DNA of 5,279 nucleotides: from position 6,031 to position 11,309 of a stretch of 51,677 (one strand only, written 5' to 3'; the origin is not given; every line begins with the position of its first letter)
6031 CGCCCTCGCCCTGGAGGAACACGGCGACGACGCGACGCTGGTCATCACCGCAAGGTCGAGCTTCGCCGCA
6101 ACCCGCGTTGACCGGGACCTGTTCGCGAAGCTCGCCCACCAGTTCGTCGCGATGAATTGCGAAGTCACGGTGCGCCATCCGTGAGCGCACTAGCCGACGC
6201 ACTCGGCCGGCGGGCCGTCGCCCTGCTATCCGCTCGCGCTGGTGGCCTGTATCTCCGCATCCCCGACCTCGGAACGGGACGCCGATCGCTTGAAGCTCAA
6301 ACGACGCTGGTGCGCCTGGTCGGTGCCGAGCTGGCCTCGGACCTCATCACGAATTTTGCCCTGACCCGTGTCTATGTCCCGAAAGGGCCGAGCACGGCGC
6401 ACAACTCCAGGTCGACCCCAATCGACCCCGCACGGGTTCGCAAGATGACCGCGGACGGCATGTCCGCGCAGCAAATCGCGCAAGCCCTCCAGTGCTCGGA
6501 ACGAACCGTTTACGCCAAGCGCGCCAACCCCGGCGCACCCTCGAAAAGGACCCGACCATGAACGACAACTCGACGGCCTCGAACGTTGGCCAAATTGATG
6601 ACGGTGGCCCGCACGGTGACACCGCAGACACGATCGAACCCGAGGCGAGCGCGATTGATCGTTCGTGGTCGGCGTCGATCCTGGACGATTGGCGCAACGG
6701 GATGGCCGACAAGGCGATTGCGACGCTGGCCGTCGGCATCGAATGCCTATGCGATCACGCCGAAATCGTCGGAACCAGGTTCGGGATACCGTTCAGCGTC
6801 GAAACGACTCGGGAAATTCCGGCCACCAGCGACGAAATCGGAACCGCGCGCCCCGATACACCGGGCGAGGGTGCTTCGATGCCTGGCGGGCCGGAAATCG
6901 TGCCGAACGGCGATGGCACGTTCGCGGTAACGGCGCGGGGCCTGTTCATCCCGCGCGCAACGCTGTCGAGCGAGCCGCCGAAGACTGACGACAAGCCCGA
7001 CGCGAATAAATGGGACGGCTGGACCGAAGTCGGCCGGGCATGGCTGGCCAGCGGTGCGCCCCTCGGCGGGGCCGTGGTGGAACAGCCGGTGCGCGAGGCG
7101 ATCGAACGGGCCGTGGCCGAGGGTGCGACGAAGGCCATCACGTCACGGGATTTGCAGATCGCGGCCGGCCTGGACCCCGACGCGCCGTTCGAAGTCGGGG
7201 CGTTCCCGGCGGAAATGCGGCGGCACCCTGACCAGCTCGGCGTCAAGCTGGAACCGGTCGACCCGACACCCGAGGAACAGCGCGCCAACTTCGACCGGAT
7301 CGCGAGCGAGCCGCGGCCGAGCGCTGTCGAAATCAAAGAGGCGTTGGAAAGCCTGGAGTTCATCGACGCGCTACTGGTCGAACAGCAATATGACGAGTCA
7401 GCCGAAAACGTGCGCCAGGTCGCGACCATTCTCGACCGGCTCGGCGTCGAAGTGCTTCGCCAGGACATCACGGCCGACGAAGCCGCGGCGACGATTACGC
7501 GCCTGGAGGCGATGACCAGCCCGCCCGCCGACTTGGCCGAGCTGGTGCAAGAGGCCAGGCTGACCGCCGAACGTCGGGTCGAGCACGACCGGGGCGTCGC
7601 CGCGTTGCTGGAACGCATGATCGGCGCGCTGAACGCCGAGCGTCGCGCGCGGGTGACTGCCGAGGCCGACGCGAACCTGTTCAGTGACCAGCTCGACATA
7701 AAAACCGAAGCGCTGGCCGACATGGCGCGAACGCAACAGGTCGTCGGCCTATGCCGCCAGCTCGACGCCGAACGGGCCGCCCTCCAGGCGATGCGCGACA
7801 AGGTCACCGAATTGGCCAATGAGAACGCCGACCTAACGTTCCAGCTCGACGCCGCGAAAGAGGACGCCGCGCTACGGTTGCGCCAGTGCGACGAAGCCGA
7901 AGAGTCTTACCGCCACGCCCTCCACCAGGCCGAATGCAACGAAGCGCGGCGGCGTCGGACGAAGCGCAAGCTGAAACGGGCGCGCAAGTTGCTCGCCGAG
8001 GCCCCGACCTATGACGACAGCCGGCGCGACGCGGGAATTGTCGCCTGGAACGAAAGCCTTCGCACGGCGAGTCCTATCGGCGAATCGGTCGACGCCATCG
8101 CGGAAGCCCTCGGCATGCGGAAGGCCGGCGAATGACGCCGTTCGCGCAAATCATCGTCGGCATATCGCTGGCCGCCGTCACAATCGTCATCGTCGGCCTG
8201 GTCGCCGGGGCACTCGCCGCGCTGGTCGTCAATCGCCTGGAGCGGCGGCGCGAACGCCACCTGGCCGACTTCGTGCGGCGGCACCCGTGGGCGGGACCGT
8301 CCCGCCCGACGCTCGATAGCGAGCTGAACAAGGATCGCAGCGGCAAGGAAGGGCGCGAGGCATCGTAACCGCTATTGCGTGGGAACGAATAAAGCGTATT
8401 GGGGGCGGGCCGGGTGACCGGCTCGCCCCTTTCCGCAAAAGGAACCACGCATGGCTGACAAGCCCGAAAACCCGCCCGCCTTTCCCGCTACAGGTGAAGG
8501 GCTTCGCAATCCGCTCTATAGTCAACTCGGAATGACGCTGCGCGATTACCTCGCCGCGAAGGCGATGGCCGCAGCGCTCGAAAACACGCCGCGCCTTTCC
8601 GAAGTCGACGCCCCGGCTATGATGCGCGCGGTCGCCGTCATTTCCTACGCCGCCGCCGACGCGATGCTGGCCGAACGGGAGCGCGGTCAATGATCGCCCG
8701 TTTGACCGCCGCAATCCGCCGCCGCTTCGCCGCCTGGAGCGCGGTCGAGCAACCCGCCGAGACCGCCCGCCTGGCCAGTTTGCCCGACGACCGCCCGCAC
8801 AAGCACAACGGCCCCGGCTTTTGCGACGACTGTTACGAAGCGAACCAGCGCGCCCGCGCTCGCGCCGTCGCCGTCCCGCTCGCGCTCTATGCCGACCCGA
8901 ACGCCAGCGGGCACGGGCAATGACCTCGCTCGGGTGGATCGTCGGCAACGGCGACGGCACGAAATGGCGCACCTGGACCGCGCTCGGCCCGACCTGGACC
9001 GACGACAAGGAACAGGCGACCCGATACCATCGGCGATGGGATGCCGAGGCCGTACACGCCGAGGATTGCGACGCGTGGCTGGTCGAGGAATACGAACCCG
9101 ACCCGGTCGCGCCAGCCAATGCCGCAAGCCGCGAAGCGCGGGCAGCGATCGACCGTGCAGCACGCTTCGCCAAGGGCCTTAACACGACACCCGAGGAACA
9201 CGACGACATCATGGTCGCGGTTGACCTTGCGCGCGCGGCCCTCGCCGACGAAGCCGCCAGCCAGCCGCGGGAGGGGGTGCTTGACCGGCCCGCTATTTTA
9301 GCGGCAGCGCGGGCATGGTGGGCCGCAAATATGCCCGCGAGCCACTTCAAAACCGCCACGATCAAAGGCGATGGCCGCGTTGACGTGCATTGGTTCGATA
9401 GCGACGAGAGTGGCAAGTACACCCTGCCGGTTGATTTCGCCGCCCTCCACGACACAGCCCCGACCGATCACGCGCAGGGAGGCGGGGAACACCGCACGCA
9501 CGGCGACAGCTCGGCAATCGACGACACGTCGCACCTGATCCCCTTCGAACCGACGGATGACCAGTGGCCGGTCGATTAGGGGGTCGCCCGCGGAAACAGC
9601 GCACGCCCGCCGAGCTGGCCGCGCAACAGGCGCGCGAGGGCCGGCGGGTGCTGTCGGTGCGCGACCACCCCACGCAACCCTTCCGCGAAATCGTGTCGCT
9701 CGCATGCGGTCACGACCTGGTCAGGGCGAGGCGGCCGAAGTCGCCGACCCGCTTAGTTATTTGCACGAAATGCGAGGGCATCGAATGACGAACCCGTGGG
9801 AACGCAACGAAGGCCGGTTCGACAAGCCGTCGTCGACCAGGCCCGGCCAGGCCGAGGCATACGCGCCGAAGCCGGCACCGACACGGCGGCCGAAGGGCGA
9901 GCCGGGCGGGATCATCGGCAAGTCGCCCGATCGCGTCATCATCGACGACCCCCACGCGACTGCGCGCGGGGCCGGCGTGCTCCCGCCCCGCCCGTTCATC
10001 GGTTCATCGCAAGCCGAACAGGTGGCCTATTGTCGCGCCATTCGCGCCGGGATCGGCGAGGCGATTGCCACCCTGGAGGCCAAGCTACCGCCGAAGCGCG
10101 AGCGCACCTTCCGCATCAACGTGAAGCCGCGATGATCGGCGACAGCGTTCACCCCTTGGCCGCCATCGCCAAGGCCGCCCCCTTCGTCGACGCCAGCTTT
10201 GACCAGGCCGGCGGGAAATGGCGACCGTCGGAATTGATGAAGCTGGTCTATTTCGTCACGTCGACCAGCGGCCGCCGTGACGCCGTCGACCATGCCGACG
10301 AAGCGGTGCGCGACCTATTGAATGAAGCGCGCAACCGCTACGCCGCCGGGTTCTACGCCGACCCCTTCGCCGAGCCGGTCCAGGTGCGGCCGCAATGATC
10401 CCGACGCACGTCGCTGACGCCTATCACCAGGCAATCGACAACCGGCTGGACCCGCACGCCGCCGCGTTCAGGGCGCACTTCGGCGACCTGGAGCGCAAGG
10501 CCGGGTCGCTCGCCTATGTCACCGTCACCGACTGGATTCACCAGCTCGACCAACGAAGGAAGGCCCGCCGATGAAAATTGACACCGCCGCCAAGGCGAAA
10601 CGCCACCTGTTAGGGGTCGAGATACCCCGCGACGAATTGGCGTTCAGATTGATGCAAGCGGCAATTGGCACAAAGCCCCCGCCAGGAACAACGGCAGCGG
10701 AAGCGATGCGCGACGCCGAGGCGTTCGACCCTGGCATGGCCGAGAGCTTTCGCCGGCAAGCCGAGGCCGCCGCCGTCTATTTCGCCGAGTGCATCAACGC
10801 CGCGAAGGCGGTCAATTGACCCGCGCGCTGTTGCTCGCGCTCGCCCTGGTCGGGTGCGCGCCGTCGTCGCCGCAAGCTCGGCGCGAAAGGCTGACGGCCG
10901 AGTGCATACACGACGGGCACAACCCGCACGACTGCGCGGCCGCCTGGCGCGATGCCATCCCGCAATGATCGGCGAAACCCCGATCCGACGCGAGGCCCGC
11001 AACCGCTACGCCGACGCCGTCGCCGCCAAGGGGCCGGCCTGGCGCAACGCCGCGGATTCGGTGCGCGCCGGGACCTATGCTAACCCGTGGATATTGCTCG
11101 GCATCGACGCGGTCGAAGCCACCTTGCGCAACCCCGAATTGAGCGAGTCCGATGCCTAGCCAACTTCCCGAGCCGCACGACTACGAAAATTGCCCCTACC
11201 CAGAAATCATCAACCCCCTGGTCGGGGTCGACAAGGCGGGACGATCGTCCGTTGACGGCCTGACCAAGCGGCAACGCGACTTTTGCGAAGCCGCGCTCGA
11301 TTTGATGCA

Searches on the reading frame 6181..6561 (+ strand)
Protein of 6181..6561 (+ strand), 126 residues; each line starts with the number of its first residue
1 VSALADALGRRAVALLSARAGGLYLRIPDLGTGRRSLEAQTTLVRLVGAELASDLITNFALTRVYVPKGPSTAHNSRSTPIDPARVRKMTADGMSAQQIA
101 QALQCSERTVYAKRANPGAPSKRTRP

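Call 10: search_protein_families(library=pfam, proteins=[window:6181-6561:+], max_evalue=0.01)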
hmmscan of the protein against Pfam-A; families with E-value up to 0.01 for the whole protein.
window:6181-6561:+ (126 aa): 8 families
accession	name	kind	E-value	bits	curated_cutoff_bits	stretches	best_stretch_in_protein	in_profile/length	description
PF13384.12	HTH_23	-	4.8e-06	26.7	24.6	1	88-111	12-35/50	Homeodomain-like domain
PF00196.25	GerE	-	4.9e-06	26.5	23.5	1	88-116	12-40/57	Bacterial regulatory proteins, luxR family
PF02796.21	HTH_7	-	9.7e-06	26.1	23.8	1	84-111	12-39/45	Helix-turn-helix domain of resolvase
PF08281.18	Sigma70_r4_2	-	0.00049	20.1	25.7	1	92-112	25-45/54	Sigma-70, region 4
PF08279.18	HTH_11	-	0.001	19.4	25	1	93-111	15-33/55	HTH domain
PF13551.12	HTH_29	-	0.0026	18.3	28.1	1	91-111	9-30/64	Winged helix-turn helix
PF08765.17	Mor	-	0.003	18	24.9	0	40-111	24-89/107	Mor transcription activator family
PF13936.12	HTH_38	-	0.0069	16.5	27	0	87-110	14-37/44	Helix-turn-helix domain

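Call 13: search_protein_families(library=phrogs, proteins=[window:6181-6561:+], max_evalue=0.001)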
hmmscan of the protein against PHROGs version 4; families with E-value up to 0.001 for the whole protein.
window:6181-6561:+ (126 aa): 4 families
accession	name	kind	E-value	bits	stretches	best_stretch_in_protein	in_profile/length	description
phrog_836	-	transcription regulation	7.6e-13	49.7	1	3-118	18-121/133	late transcriptional activator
phrog_664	-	DNA, RNA and nucleotide metabolism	5.3e-06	27.4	1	80-122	87-129/210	DNA binding protein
phrog_25770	-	unknown function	5.6e-05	24.2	1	86-118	64-96/160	-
phrog_309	-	head and packaging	0.00093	20.2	0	84-114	147-177/319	terminase small subunit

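Call 70: search_solved_structures(query=window:6181-6561:+, max_evalue=1, show_alignments=2)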
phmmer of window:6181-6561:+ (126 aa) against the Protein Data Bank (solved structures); distinct sequences matched with E-value up to 1: 0.

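Call 80: find_homologous_proteins(query=window:6181-6561:+, max_evalue=0.001)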
Query window:6181-6561:+ (126 aa): 1 proteins with E <= 0.001 among 60 candidates.
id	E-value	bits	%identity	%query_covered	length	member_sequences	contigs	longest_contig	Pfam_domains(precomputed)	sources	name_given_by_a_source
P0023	5.1e-72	257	99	100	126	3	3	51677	PF13384.13,PF02796.22,PF00196.26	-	-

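Call 82: find_related_loci(query=A5, collection=viral_contigs, flank=10000)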
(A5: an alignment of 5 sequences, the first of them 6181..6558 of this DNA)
Query A5 (126 aa) in viral_contigs; peptide patterns used: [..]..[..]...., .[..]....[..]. (x = any residue, [..] = any of these).
82 stretches matched a pattern; 4 encode a relative of the query (tblastn E <= 1e-3); 4 distinct loci.
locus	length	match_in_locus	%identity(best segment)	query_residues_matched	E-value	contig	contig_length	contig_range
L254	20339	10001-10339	67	1-114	6e-43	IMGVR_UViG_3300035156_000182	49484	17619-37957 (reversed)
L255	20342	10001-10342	54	1-115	1e-30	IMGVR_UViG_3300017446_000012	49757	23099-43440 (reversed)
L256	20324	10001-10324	39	4-116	5e-14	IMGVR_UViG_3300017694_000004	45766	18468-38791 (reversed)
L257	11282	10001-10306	34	4-116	5e-11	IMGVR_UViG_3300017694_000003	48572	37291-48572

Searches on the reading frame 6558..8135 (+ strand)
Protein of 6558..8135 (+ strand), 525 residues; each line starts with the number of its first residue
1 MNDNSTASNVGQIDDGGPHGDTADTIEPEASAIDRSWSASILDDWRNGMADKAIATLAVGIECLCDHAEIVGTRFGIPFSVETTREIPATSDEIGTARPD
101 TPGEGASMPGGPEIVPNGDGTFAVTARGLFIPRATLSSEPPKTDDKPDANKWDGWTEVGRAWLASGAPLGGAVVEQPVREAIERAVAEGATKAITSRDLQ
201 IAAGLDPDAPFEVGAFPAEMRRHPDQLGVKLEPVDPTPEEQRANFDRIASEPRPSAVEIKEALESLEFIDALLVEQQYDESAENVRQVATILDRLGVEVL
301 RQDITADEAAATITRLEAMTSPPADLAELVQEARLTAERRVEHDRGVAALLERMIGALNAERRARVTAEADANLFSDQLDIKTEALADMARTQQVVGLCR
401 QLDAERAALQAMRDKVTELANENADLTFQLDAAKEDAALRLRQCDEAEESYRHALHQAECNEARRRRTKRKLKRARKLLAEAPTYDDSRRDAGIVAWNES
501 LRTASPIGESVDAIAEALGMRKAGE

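Call 10: search_protein_families(library=pfam, proteins=[window:6558-8135:+], max_evalue=0.01)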
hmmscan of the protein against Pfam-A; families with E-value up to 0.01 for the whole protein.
window:6558-8135:+ (525 aa): 0 families

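Call 24: find_related_loci(query=window:6558-8135:+, collection=viral_contigs, flank=10000)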
Query window:6558-8135:+ (525 aa) in viral_contigs; peptide patterns used: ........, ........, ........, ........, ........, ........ (x = any residue, [..] = any of these).
1 stretches matched a pattern, but none encodes a relative of the query by tblastn (E <= 1e-3).

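Call 32: search_protein_families(library=phrogs, proteins=[window:6558-8135:+], max_evalue=0.001)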
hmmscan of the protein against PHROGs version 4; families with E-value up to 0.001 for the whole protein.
window:6558-8135:+ (525 aa): 0 families

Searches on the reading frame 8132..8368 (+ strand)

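Call 33: search_protein_families(library=pfam, proteins=[window:8132-8368:+], max_evalue=1)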
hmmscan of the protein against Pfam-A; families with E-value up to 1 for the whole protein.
window:8132-8368:+ (78 aa): 3 families
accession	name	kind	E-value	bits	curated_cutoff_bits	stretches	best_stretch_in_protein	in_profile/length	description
PF13796.11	Sensor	-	0.0015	19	28.2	1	7-55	20-70/162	Putative sensor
PF23933.1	DUF7269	-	0.0078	16.7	29.1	1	8-60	19-67/162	Family of unknown function (DUF7269)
PF19982.4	DUF6418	-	0.055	14.1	25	1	7-39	41-73/109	Family of unknown function (DUF6418)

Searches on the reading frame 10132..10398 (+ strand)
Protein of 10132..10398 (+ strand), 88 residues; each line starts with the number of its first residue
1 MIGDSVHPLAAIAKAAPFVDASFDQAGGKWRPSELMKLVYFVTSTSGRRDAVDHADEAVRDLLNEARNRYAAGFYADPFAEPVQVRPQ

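Call 33: search_protein_families(library=pfam, proteins=[window:10132-10398:+], max_evalue=1)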
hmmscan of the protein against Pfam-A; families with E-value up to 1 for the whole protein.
window:10132-10398:+ (88 aa): 2 families
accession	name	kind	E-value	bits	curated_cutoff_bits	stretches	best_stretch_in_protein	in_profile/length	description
PF19979.4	DUF6415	-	0.073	14.3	27.5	1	35-85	31-81/95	Family of unknown function (DUF6415)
PF14144.11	DOG1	-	0.14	12.8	27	0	28-40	64-76/77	Seed dormancy control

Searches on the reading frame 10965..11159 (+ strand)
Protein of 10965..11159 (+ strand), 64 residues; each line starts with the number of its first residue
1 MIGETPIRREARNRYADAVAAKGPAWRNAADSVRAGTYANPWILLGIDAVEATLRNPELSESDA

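Call 33: search_protein_families(library=pfam, proteins=[window:10965-11159:+], max_evalue=1)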
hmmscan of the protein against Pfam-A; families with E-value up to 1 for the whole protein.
window:10965-11159:+ (64 aa): 1 family
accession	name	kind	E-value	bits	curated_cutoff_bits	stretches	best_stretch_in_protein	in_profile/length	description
PF04916.18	Phospholip_B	-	0.011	14.9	27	1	11-52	263-304/487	Phospholipase B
